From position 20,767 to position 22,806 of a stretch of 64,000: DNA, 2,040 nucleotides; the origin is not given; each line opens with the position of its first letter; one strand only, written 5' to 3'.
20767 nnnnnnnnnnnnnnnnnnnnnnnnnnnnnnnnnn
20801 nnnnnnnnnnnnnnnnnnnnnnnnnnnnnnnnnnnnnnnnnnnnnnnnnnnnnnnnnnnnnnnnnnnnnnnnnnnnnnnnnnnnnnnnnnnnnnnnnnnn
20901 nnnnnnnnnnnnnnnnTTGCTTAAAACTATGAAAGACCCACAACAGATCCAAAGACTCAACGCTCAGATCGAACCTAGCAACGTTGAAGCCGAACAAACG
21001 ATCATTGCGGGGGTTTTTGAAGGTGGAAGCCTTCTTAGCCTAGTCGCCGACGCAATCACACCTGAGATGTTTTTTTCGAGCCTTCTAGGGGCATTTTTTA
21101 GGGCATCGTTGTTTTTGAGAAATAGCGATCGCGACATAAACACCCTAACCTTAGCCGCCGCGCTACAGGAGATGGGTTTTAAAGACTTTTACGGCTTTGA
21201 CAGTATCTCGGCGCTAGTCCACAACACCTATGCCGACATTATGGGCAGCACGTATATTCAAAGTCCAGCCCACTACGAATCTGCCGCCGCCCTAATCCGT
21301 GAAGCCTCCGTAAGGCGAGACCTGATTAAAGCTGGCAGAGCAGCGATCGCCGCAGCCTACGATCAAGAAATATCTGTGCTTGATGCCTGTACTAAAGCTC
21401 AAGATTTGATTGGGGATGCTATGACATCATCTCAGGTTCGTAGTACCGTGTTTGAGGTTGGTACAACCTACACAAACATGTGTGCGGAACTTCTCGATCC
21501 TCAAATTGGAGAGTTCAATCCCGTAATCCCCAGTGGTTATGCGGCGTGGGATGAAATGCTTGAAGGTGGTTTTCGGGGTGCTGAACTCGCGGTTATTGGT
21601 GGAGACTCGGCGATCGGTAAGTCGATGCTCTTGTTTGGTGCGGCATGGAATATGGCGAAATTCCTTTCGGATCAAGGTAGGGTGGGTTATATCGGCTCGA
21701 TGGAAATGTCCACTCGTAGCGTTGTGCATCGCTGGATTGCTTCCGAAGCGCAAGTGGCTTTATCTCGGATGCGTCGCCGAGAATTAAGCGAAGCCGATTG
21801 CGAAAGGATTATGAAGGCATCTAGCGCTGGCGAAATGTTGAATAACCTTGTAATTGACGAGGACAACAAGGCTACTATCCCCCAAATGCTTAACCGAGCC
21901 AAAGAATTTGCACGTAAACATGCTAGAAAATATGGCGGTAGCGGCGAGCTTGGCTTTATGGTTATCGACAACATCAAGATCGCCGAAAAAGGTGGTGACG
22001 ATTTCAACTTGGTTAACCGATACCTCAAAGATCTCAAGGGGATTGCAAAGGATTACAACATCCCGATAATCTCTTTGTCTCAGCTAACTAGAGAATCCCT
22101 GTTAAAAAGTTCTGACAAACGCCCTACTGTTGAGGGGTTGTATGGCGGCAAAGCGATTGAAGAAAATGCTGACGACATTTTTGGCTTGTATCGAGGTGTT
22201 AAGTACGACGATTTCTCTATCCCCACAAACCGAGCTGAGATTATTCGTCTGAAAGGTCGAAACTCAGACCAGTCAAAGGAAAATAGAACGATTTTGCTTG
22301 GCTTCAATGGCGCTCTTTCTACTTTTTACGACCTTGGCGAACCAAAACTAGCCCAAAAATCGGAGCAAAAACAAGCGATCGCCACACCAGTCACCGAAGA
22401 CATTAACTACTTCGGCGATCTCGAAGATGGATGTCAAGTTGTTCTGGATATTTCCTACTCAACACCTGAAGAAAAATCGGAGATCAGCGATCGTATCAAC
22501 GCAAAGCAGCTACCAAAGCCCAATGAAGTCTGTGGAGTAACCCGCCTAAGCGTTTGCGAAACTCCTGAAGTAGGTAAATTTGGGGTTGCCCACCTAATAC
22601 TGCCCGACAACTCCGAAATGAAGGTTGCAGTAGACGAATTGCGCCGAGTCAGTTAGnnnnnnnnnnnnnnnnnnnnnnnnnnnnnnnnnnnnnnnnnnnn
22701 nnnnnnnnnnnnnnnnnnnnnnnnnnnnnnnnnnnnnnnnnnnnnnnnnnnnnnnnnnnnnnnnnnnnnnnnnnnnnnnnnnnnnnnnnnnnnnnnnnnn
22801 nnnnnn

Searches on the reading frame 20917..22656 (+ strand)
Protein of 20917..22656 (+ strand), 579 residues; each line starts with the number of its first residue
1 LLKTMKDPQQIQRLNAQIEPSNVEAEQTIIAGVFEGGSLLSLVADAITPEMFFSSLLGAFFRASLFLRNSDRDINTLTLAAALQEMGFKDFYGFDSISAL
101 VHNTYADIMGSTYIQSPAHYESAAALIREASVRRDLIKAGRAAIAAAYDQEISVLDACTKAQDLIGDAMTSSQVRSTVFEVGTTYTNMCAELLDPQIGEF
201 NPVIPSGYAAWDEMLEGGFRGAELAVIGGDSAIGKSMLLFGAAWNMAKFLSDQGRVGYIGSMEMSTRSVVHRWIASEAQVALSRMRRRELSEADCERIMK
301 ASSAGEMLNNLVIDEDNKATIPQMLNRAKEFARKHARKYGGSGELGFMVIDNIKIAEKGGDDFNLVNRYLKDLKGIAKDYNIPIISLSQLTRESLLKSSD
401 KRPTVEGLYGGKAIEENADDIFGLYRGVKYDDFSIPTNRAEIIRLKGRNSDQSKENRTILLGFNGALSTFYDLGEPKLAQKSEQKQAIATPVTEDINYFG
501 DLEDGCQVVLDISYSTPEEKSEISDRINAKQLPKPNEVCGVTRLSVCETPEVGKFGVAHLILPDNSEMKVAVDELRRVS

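Call 31: search_dna_similar(query=window:20917-22656:+, collection=phages, mode=protein, max_rows=15)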
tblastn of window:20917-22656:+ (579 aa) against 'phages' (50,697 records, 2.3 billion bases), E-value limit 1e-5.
Records with a match: 1030; places in all: 1030; records where one place covers at least 80% of the query: 24.
Best place of each record, by identity: <60% 1030.
By first word of the organism name: Mycobacterium 188; Staphylococcus 112; Escherichia 91; Salmonella 80; Acinetobacter 64; Stx2a-converting 59; Pseudomonas 41; Paenibacillus 34; Bacillus 33; Gordonia 32; and 74 more.
By host as written in the record: - 150; Mycobacterium smegmatis mc2 155 124; Escherichia coli 38; Mycobacterium smegmatis mc#155 37; Acinetobacter baumannii 32; Staphylococcus aureus 28; Gordonia terrae 3612 26; Pseudomonas aeruginosa 19; and 304 more.
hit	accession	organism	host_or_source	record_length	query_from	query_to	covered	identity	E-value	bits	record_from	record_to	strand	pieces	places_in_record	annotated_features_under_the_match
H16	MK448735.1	Streptococcus phage Javan349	Streptococcus oralis ATCC_49296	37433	17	522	87%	27.6%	5e-28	125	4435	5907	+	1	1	replicative DNA helicase | hypothetical protein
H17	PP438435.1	Dolichospermum phage Dfl-JY45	Dolichospermum flos-aquae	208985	17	475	79%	27.7%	2e-27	124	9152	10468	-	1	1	DnaB-like helicase C terminal domain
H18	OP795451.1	Pseudomonas phage PseuP_224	Pseudomonas protegens CEMTC 4060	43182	19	494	82%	26.6%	3e-26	120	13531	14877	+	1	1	replicative DNA helicase | primosomal protein I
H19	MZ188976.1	Cronobacter phage JK004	Cronobacter sakazakii ATCC 29544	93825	20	470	78%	27.9%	1e-24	115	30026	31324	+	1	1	hypothetical protein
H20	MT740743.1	Ralstonia phage Hyacinthe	Ralstonia pseudosolanacearum I-31 ...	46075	20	473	78%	27.1%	8e-24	112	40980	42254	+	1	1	dnaB: replicative DNA helicase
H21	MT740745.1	Ralstonia phage Raharianne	Ralstonia pseudosolanacearum I-31 ...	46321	20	473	78%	27.1%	8e-24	112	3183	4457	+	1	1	dnaB: replicative DNA helicase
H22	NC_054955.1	Ralstonia phage Raharianne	Ralstonia pseudosolanacearum I-31 ...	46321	20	473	78%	27.1%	8e-24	112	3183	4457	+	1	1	dnaB: DnaB-like replicative helicase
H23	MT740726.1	Ralstonia phage Albius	Ralstonia pseudosolanacearum I-31 ...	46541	20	473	78%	27.1%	8e-24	112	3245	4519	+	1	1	dnaB: replicative DNA helicase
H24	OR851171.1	Salmonella phage S.Kent 1-2-1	Salmonella enterica subsp. enterica ...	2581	6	477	82%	25.9%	9e-26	117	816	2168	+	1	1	record has no annotation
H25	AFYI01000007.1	Salmonella enterica subsp. enterica serovar Infantis str. ...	Homo sapiens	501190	6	477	82%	25.9%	2e-25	117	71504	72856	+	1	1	replicative DNA helicase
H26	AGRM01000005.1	Salmonella enterica subsp. houtenae str. ATCC BAA-1581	Homo sapiens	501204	6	477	82%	25.9%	2e-25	117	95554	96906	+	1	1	replicative DNA helicase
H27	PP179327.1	Pseudomonas phage Orisa03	Pseudomonas syringae 7C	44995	19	473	79%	26.8%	2e-20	102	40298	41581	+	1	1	replicative DNA helicase | hypothetical protein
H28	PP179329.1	Pseudomonas phage Orisa01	Pseudomonas syringae 7C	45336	19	473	79%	26.8%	2e-20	102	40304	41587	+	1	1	replicative DNA helicase | hypothetical protein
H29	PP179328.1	Pseudomonas phage Orisa02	Pseudomonas syringae 7C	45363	19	473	79%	26.8%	2e-20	102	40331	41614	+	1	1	replicative DNA helicase | hypothetical protein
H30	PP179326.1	Pseudomonas phage Orimi01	Pseudomonas syringae 7C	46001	19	473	79%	26.8%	2e-20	102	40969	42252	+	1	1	replicative DNA helicase | hypothetical protein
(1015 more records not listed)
